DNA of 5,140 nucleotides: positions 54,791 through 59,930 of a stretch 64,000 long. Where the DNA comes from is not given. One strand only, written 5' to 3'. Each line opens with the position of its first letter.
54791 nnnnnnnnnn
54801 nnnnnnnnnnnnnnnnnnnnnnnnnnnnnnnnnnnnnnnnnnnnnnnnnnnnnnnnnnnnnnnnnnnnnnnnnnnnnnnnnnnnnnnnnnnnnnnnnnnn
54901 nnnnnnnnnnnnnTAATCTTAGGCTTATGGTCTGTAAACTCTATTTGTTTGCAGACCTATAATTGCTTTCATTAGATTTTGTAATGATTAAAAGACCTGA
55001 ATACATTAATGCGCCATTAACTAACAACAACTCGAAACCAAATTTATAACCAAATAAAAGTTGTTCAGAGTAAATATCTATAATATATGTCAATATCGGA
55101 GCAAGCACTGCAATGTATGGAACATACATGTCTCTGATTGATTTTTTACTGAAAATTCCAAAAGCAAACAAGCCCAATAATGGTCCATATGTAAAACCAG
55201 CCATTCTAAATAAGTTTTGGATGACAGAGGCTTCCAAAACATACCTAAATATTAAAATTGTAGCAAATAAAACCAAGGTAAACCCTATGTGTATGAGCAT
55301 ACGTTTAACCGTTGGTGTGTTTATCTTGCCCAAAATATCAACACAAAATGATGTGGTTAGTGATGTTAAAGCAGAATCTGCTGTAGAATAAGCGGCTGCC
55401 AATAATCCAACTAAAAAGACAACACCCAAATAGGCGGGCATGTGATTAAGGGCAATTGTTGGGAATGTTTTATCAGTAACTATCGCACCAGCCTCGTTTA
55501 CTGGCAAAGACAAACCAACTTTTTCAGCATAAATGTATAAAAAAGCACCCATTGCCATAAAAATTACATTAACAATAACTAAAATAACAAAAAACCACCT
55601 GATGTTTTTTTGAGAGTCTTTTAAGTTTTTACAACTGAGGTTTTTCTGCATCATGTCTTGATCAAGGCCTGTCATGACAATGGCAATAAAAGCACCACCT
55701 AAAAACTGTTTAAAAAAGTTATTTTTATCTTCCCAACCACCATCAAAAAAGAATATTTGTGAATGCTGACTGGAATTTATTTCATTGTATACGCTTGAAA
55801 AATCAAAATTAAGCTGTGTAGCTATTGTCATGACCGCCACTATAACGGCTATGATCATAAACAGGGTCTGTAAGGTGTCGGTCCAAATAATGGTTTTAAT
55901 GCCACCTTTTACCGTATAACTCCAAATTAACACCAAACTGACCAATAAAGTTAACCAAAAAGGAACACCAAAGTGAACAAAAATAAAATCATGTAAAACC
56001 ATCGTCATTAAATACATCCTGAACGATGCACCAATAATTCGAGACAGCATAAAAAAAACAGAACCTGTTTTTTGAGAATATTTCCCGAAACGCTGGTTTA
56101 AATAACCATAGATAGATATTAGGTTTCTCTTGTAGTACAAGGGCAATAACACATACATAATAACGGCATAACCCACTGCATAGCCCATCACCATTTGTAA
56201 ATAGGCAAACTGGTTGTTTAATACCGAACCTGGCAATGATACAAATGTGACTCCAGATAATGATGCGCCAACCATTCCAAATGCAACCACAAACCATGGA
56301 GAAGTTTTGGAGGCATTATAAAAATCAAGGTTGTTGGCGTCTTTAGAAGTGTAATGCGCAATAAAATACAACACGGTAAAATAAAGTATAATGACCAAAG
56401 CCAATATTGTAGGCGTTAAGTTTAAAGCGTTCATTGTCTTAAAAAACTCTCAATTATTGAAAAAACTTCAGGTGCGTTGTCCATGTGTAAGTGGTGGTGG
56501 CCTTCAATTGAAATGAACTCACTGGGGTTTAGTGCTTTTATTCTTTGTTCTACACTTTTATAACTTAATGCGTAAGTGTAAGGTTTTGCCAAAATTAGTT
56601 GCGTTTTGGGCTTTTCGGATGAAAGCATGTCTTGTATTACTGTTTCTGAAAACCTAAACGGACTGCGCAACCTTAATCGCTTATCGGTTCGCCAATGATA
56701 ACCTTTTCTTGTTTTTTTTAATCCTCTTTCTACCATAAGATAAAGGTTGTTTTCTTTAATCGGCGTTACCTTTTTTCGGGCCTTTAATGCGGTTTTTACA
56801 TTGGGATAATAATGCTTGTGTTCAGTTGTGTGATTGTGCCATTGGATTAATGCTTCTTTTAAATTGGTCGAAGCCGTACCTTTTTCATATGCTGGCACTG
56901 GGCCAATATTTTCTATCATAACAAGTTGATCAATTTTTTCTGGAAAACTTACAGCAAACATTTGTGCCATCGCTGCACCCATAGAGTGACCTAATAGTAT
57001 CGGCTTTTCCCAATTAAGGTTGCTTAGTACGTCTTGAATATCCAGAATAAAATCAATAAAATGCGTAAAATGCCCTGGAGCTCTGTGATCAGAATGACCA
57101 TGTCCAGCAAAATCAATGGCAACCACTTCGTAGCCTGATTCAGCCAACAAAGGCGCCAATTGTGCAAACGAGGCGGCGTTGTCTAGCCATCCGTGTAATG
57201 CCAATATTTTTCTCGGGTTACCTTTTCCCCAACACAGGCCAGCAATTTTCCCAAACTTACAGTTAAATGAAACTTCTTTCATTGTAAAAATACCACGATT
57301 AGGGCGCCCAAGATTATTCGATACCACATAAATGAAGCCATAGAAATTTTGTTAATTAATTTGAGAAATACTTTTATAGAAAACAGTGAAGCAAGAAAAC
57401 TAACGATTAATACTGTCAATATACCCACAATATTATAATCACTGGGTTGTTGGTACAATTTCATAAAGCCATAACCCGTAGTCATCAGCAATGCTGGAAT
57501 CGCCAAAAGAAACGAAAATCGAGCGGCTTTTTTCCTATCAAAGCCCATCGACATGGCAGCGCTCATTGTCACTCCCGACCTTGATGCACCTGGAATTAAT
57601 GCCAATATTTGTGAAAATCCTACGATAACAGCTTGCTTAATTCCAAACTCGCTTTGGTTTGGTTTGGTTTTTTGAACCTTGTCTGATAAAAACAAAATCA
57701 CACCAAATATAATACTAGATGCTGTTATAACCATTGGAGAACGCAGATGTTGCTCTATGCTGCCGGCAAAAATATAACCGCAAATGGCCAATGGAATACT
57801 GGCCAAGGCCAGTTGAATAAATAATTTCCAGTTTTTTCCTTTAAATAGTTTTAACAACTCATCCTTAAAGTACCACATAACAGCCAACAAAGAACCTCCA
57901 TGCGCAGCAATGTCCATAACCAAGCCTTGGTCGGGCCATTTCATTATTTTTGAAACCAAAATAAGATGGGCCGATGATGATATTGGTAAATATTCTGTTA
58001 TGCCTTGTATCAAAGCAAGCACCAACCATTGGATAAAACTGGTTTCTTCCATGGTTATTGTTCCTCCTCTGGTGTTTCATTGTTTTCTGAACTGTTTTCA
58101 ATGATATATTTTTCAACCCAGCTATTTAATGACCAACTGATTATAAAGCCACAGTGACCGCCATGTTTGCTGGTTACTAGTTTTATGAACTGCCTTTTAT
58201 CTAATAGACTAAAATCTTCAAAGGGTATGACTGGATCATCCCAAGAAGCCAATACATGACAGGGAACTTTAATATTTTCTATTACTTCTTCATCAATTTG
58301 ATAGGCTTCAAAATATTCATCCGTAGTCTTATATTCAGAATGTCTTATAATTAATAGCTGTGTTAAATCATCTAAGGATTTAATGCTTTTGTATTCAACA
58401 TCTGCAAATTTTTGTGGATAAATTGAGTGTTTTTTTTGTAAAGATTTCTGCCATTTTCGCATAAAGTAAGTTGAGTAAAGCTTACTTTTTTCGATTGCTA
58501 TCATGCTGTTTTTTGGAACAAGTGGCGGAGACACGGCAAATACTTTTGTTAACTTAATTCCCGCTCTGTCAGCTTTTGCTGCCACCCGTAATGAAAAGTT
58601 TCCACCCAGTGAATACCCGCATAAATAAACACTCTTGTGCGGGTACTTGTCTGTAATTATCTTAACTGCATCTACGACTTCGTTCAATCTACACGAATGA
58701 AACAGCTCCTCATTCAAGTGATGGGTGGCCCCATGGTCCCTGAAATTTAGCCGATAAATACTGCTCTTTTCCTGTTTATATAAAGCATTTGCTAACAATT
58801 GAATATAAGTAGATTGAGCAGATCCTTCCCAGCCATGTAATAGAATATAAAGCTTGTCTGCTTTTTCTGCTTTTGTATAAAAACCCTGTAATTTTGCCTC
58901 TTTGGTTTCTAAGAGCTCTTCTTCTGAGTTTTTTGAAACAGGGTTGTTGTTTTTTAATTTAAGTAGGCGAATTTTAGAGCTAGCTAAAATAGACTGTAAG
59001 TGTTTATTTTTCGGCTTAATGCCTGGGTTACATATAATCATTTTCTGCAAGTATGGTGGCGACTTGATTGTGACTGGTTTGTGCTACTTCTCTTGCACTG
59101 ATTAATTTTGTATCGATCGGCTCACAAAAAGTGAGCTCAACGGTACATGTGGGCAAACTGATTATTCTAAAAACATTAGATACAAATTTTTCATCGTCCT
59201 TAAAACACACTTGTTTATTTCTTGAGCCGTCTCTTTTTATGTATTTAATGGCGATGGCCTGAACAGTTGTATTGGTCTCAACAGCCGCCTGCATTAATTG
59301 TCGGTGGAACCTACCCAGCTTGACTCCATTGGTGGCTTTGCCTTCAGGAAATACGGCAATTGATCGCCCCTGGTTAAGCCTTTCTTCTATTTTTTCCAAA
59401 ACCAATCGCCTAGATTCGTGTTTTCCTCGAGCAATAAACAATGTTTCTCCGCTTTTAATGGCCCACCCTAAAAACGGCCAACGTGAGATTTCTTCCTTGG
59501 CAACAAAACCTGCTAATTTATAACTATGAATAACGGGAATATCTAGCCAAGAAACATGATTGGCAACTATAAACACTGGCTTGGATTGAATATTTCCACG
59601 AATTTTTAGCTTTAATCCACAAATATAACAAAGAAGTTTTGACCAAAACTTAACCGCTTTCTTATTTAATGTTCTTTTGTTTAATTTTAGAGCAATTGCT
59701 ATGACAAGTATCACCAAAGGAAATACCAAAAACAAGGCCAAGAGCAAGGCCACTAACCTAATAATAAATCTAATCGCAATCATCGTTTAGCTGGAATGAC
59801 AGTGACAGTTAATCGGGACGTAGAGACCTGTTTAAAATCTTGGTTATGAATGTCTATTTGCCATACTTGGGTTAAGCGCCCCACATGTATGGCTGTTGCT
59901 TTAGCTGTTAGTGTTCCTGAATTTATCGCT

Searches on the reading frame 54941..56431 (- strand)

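Call 9: search_protein_families(library=pfam, proteins=[window:54941-56431:-], max_evalue=0.001)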
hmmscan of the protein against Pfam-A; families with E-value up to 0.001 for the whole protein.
window:54941-56431:- (496 aa): 1 family
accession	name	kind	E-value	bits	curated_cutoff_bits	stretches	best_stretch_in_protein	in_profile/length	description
PF00474.23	SSF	-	3.1e-25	89.3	22.8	1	37-430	1-393/406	Sodium:solute symporter family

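Call 10: search_protein_families(library=ncbifam, proteins=[window:54941-56431:-], max_evalue=0.001)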
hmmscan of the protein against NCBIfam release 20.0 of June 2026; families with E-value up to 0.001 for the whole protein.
window:54941-56431:- (496 aa): 5 families
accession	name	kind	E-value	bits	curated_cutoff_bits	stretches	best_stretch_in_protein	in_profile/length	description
TIGR00813.1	sss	superfamily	1.1e-45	156.4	184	1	37-430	1-398/411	sodium/solute symporter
NF007790.0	PRK10484.1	equivalog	1.5e-19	70.2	401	1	12-477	6-477/527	solute:sodium symporter family transporter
TIGR03648.1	Na_symport_lg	subfamily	3.4e-13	48.9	320.75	1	13-209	3-196/547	VC_2705 family sodium/solute symporter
TIGR02119.1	panF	equivalog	2.6e-12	46.5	328.05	1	12-431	5-418/471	sodium/pantothenate symporter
TIGR02121.1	Na_Pro_sym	equivalog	1.2e-09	37.4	515.5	1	12-417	5-407/488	sodium/proline symporter PutP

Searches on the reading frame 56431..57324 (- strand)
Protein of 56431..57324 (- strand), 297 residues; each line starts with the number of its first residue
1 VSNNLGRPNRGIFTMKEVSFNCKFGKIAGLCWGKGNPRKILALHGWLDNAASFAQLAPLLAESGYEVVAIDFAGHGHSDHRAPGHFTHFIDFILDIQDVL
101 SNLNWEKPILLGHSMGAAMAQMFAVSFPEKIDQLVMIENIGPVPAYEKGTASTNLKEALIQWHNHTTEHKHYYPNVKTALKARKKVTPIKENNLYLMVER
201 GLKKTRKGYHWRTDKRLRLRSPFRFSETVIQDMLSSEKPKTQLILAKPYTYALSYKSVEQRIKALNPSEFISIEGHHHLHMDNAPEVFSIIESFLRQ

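Call 9: search_protein_families(library=pfam, proteins=[window:56431-57324:-], max_evalue=0.001)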
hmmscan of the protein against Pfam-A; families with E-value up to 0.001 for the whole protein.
window:56431-57324:- (297 aa): 4 families
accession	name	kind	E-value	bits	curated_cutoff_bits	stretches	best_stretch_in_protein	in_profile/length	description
PF00561.26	Abhydrolase_1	-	1e-22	81.5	25.8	1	40-145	3-108/245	alpha/beta hydrolase fold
PF12146.15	Hydrolase_4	-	1e-18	68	27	1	39-137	6-107/239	Serine aminopeptidase, S33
PF12697.13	Abhydrolase_6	-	2.9e-14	54.7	26.3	1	40-143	1-98/217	Alpha/beta hydrolase family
PF12695.13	Abhydrolase_5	-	0.00044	20.5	27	0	98-138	48-88/164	Alpha/beta hydrolase family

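Call 10: search_protein_families(library=ncbifam, proteins=[window:56431-57324:-], max_evalue=0.001)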
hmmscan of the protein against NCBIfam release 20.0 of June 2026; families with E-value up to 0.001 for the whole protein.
window:56431-57324:- (297 aa): 32 families (the best 25 are shown)
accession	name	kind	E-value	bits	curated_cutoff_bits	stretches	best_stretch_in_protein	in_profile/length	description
TIGR03695.1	menH_SHCHC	equivalog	5.9e-16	58.7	208.55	1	39-136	4-101/252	2-succinyl-6-hydroxy-2,4-cyclohexadiene-1-carboxylate synthase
NF050089.1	i_nPHAscl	equivalog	3.5e-14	52.5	300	1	35-182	16-162/288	intracellular short-chain-length polyhydroxyalkanoate depolymerase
NF011457.0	PRK14875.1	equivalog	1.2e-13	50.9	307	1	29-141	124-233/372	acetoin dehydrogenase dihydrolipoyllysine-residue acetyltransferase subunit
TIGR01738.1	bioH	equivalog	1.5e-10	41.1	206.95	1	38-139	5-98/245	pimeloyl-ACP methyl ester esterase BioH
NF007954.0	PRK10673.1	equivalog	1.8e-10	40.5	399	1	39-143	18-117/255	esterase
TIGR03056.1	bchO_mg_che_rel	equivalog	2.1e-10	40.1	172.55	1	38-137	29-126/278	alpha/beta fold hydrolase BchO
NF045632.1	hydroxlase_HsaD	equivalog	2.5e-10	39.8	400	1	34-138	31-136/290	4,5:9,10-diseco-3-hydroxy-5,9,17-trioxoandrosta-1(10),2-diene-4-oate hydrolase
TIGR01250.1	pro_imino_pep_2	subfamily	3.2e-10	40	167.65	1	33-154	21-144/288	proline iminopeptidase-family hydrolase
NF008019.0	PRK10749.1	equivalog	9.3e-09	34.7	362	1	37-137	54-162/335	lysophospholipase L2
NF051488.1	bifunc_PcaDC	exception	1.1e-08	34.6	390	1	54-138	29-110/375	bifunctional 3-oxoadipate enol-lactonase/4-carboxymuconolactone decarboxylase PcaDC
NF004514.1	PRK05855.1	equivalog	1.1e-08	34.1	455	1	27-118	12-103/578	SDR family oxidoreductase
TIGR02427.1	protocat_pcaD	equivalog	2e-08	34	255.85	1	62-137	37-110/251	3-oxoadipate enol-lactonase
NF058580.1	lipase_V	equivalog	4.6e-08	33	300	1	16-124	4-108/230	EstV family lipase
NF041759.1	mac_hydro_EstT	equivalog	8.5e-08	31.7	450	1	59-144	45-130/278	macrolide hydrolase EstT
NF008340.0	PRK11126.1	equivalog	1.1e-07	31.4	261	1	39-130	16-102/255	2-succinyl-6-hydroxy-2,4-cyclohexadiene-1-carboxylate synthase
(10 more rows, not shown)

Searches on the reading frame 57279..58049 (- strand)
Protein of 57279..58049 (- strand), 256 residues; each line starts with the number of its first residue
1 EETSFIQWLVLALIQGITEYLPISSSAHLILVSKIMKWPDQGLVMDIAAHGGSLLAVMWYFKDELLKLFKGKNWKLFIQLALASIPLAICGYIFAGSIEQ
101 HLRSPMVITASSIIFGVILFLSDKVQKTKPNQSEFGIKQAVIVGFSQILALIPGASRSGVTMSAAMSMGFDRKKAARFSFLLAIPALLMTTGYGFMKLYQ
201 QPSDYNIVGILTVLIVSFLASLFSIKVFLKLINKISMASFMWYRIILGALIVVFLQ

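Call 9: search_protein_families(library=pfam, proteins=[window:57279-58049:-], max_evalue=0.001)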
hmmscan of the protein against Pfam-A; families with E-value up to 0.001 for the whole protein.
window:57279-58049:- (256 aa): 1 family
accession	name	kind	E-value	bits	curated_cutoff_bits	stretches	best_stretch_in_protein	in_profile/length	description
PF02673.24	BacA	-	6.6e-71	239.5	33.4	1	9-250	2-257/257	Bacitracin resistance protein BacA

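Call 10: search_protein_families(library=ncbifam, proteins=[window:57279-58049:-], max_evalue=0.001)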
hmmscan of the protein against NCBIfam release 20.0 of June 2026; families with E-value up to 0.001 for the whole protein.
window:57279-58049:- (256 aa): 12 families
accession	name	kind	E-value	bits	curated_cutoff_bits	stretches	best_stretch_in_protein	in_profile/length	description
NF001393.0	PRK00281.2-4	equivalog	3.7e-81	272.5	284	1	5-255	3-264/266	undecaprenyl-diphosphate phosphatase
TIGR00753.1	undec_PP_bacA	equivalog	1.3e-62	211.8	217.5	1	9-248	2-255/255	undecaprenyl-diphosphatase UppP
NF001394.0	PRK00281.2-5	equivalog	2.7e-59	200.9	311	1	4-255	7-275/281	undecaprenyl-diphosphate phosphatase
NF001390.0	PRK00281.1-4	equivalog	1.4e-58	198.5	260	1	5-255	6-266/272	undecaprenyl-diphosphate phosphatase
NF001389.0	PRK00281.1-2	equivalog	1.8e-55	188.3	262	1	4-255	5-264/272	undecaprenyl-diphosphate phosphatase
NF001392.0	PRK00281.2-1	equivalog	1e-54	185.9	308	1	3-255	5-272/280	undecaprenyl-diphosphate phosphatase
NF001391.0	PRK00281.1-5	equivalog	1.5e-43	149.2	293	1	5-254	6-272/279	undecaprenyl-diphosphate phosphatase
NF001388.0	PRK00281.1-1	equivalog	2.1e-39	135.8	362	1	5-255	7-272/273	undecaprenyl-diphosphate phosphatase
NF001397.0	PRK00281.3-4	equivalog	5.8e-34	118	363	1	4-254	2-277/281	undecaprenyl-diphosphate phosphatase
NF001396.0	PRK00281.3-3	equivalog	4.1e-27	95.7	382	1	6-254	5-263/264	undecaprenyl-diphosphate phosphatase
NF001395.0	PRK00281.3-1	equivalog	3.7e-26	92.2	394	1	133-254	181-302/306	undecaprenyl-diphosphate phosphatase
NF001398.0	PRK00281.3-5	equivalog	2.9e-22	79.8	354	1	5-253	4-268/278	undecaprenyl-diphosphate phosphatase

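Call 32: search_protein_families(library=pfam, proteins=[L003:5766-12173:+, L005:7971-11756:+, L006:7635-13409:+, L017:5754-13256:+], max_evalue=0.001)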
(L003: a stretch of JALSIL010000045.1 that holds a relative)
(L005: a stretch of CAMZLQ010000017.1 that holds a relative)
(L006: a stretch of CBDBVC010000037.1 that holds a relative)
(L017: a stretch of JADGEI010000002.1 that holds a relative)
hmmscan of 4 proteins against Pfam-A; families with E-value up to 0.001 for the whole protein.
L003:5766-12173:+ (2136 aa): 5 families
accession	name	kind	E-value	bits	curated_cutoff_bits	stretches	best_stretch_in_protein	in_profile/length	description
PF01364.23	Peptidase_C25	-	2.6e-66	224.8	23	1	1799-2133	1-372/374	Peptidase family C25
PF00082.27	Peptidase_S8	-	3.2e-24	86.2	21.8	1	303-643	3-288/288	Subtilase family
PF01483.27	P_proprotein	-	6.5e-08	33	21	1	1022-1138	2-85/86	Proprotein convertase P-domain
PF20009.4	GEVED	-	9.5e-08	33.2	24.4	1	1215-1294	1-74/78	GEVED domain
PF24489.1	Ig_J_second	-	0.00049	20.5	27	0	953-983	61-91/105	Tip attachment protein J second Ig-like domain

L005:7971-11756:+ (1262 aa): 3 families
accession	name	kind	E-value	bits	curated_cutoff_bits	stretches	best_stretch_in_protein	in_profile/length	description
PF01364.23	Peptidase_C25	-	8.9e-69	232.9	23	1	925-1259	1-372/374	Peptidase family C25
PF20009.4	GEVED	-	6.8e-09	36.9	24.4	1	341-420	1-74/78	GEVED domain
PF01483.27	P_proprotein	-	0.00021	21.8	21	0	149-263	3-84/86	Proprotein convertase P-domain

L006:7635-13409:+ (1925 aa): 4 families
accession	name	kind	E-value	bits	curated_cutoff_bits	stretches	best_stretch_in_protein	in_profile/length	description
PF01364.23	Peptidase_C25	-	4.7e-68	230.6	23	1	1587-1922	1-373/374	Peptidase family C25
PF20009.4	GEVED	-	2.4e-06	28.7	24.4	1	1014-1092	2-74/78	GEVED domain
PF01483.27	P_proprotein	-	2.2e-05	24.9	21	1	894-935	48-85/86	Proprotein convertase P-domain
PF25788.1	Ig_Rha78A_N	-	2.7e-05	24.8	27.4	1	710-771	18-88/105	Rha78A-like, N-terminal immunoglobulin domain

L017:5754-13256:+ (2501 aa): 7 families
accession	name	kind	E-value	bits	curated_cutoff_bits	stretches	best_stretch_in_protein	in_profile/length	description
PF01364.23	Peptidase_C25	-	6e-62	210.5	23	1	2163-2498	1-373/374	Peptidase family C25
PF00082.27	Peptidase_S8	-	1e-23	84.5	21.8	1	308-647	4-288/288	Subtilase family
PF01483.27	P_proprotein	-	1.9e-14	53.9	21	2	1028-1137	2-84/86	Proprotein convertase P-domain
PF20009.4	GEVED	-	6.7e-12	46.5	24.4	1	1583-1664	1-76/78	GEVED domain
PF25788.1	Ig_Rha78A_N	-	2e-06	28.5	27.4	0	931-992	37-102/105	Rha78A-like, N-terminal immunoglobulin domain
PF00041.27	fn3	-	5.1e-05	23.8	25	0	931-989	31-83/84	Fibronectin type III domain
PF24489.1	Ig_J_second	-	7.1e-05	23.2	27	0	953-993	55-96/105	Tip attachment protein J second Ig-like domain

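Call 61: search_protein_families(library=ncbifam, proteins=[L014:7908-11255:+, L015:1862-4867:+, L016:6557-11254:+, L008:7917-11177:+], max_evalue=0.01)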
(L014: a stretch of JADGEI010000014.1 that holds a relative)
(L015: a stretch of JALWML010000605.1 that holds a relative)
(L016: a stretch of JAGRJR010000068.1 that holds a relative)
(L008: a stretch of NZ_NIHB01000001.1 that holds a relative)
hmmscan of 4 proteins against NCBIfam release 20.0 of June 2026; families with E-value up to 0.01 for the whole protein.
L014:7908-11255:+ (1116 aa): 2 families
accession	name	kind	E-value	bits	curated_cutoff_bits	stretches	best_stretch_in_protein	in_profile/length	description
NF038112.1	myxo_dep_M36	subfamily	1.8e-20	71.8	1500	1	926-1105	984-1170/1604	myxosortase-dependent M36 family metallopeptidase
NF038111.1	rhom_dep_M36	equivalog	1.8e-13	48.8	1700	1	948-1104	1012-1166/1315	rhombosortase-dependent M36 family metallopeptidase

L015:1862-4867:+ (1002 aa): 2 families
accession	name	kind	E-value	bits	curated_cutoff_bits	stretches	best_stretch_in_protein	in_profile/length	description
NF038112.1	myxo_dep_M36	subfamily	5.5e-18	63.6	1500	1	808-987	982-1168/1604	myxosortase-dependent M36 family metallopeptidase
NF038111.1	rhom_dep_M36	equivalog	7.6e-13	46.8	1700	1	832-988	1012-1166/1315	rhombosortase-dependent M36 family metallopeptidase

L016:6557-11254:+ (1566 aa): 5 families
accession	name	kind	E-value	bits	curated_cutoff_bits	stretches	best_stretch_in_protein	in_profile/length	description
NF012211.1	tand_rpt_95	domain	1.8e-50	168.9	90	4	1274-1360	2-96/98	tandem-95 repeat protein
NF038112.1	myxo_dep_M36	subfamily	3.2e-15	54.4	1500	2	1300-1531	1233-1431/1604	myxosortase-dependent M36 family metallopeptidase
TIGR04212.1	GlyGly_RbtA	equivalog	0.00039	18.8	295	1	1400-1462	525-590/605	rhombotarget A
NF053851.1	Bdello_MAT_N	subfamily_domain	0.0013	18.5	60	1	57-109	36-92/162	mosaic adhesive trimer family chimeric fiber protein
TIGR01965.1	VCBS_repeat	domain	0.0036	17.4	15.5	0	1141-1182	56-98/99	VCBS domain-containing protein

L008:7917-11177:+ (1087 aa): 1 family
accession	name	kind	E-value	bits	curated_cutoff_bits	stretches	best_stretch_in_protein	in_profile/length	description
NF053851.1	Bdello_MAT_N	subfamily_domain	0.0054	16.5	60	0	53-135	10-96/162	mosaic adhesive trimer family chimeric fiber protein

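Call 62: search_protein_families(library=pfam, proteins=[L014:7908-11255:+, L015:1862-4867:+, L016:6557-11254:+, L008:7917-11177:+], max_evalue=0.01)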
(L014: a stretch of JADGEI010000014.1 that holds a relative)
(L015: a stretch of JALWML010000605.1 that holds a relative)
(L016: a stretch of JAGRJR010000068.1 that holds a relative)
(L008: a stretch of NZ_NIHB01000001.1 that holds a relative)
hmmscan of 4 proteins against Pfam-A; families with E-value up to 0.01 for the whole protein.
L014:7908-11255:+ (1116 aa): 1 family
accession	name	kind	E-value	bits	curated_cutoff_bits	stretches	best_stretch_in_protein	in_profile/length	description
PF20773.4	InhA-like_MAM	-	0.0071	16.3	26.9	0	1056-1102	117-163/191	Immune inhibitor A-like, MAM domain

L015:1862-4867:+ (1002 aa): 1 family
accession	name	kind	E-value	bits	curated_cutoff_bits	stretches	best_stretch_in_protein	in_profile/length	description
PF20773.4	InhA-like_MAM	-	1.3e-07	31.7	26.9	1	877-986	66-163/191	Immune inhibitor A-like, MAM domain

L016:6557-11254:+ (1566 aa): 6 families
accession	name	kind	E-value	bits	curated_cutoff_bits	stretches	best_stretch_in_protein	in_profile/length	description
PF17963.7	Big_9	-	3.7e-59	198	23.6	4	1262-1347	1-89/89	Bacterial Ig domain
PF17803.7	Cadherin_4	-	1.6e-44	150.7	25.1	4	1156-1221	1-67/71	Bacterial cadherin-like domain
PF17892.7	Cadherin_5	-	4.6e-35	119.8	26.5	4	1262-1348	2-97/98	Cadherin-like domain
PF01483.27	P_proprotein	-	1.3e-14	54.5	21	1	949-1057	6-86/86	Proprotein convertase P-domain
PF16184.11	Cadherin_3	-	1.3e-07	32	25.5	0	1312-1348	70-106/106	Cadherin-like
PF12019.13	GspH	-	0.0086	17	21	0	1088-1162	33-104/108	Type II transport protein GspH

L008:7917-11177:+ (1087 aa): 2 families
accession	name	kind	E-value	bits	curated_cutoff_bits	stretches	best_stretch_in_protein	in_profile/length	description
PF01483.27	P_proprotein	-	8.5e-13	48.7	21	1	964-1062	8-86/86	Proprotein convertase P-domain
PF00041.27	fn3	-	0.0048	17.5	25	0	842-915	10-81/84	Fibronectin type III domain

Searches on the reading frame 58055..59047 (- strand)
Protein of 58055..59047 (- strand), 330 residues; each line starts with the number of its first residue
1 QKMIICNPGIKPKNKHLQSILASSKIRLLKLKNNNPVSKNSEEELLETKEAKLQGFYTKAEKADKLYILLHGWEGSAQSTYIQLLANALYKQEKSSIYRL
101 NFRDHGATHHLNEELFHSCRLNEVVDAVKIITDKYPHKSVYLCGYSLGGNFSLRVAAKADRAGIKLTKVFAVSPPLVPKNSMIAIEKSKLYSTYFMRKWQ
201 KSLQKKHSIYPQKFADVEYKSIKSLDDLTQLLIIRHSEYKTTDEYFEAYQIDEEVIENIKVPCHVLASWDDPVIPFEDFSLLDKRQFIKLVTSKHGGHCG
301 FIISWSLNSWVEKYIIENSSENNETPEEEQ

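Call 9: search_protein_families(library=pfam, proteins=[window:58055-59047:-], max_evalue=0.001)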
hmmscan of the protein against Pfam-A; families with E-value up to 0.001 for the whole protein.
window:58055-59047:- (330 aa): 9 families
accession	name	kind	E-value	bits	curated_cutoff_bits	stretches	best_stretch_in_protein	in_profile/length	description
PF00561.26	Abhydrolase_1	-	3.1e-10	40.6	25.8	1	68-174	4-102/245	alpha/beta hydrolase fold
PF12146.15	Hydrolase_4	-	7.9e-10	38.9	27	1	63-289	3-215/239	Serine aminopeptidase, S33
PF12697.13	Abhydrolase_6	-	2.5e-05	25.5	26.3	1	68-299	2-205/217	Alpha/beta hydrolase family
PF07859.19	Abhydrolase_3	-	0.00018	21.8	25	1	122-233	50-170/210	alpha/beta hydrolase fold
PF05057.20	DUF676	-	0.00034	20.6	20.3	1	61-157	2-97/217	Putative serine esterase (DUF676)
PF00975.26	Thioesterase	-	0.00081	20.1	26.4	0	128-173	56-101/226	Thioesterase domain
PF00756.26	Esterase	-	0.00086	19.6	22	0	111-193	94-167/251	Putative esterase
PF01764.32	Lipase_3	-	0.00095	19.5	22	0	101-178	30-106/140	Lipase (class 3)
PF06821.19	Ser_hydrolase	-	0.00098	19.5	22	0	256-299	111-154/172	Serine hydrolase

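Call 10: search_protein_families(library=ncbifam, proteins=[window:58055-59047:-], max_evalue=0.001)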
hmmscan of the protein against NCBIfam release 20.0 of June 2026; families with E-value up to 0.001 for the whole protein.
window:58055-59047:- (330 aa): 11 families
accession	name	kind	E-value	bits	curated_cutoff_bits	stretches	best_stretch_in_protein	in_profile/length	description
NF008218.0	PRK10985.1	equivalog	2.6e-24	86.1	267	1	13-316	12-315/326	hydrolase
TIGR03695.1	menH_SHCHC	equivalog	4.8e-08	32.7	208.55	1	65-161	3-94/252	2-succinyl-6-hydroxy-2,4-cyclohexadiene-1-carboxylate synthase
NF041096.1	esterase_EstD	equivalog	2e-07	30.4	600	0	120-163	223-267/421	esterase EstD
TIGR01738.1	bioH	equivalog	2.7e-06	27.2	206.95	1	66-302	6-231/245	pimeloyl-ACP methyl ester esterase BioH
NF050089.1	i_nPHAscl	equivalog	6.3e-06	25.5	300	1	56-166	10-112/288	intracellular short-chain-length polyhydroxyalkanoate depolymerase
NF011457.0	PRK14875.1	equivalog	7.6e-06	25.1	307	1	51-161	120-221/372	acetoin dehydrogenase dihydrolipoyllysine-residue acetyltransferase subunit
NF051488.1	bifunc_PcaDC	exception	2.7e-05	23.5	390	1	87-281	33-214/375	bifunctional 3-oxoadipate enol-lactonase/4-carboxymuconolactone decarboxylase PcaDC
NF008340.0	PRK11126.1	equivalog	2.9e-05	23.4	261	1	59-163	9-103/255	2-succinyl-6-hydroxy-2,4-cyclohexadiene-1-carboxylate synthase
NF052610.1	macro_16_ester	equivalog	0.00015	21.3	420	0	97-298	54-262/281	alpha/beta fold macrolide esterase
TIGR03611.1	RutD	equivalog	0.00028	20.3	238.5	0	68-163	16-105/258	pyrimidine utilization protein D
NF047388.1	SA1320_fam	subfamily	0.00033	19.3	230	1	121-192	35-98/644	SA1320 family protein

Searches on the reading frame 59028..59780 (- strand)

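Call 9: search_protein_families(library=pfam, proteins=[window:59028-59780:-], max_evalue=0.001)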
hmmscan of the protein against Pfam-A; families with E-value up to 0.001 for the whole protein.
window:59028-59780:- (250 aa): 1 family
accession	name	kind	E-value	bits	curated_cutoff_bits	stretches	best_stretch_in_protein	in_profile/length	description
PF01553.26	Acyltransferase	-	4.5e-24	85.2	23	1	62-179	6-132/132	Acyltransferase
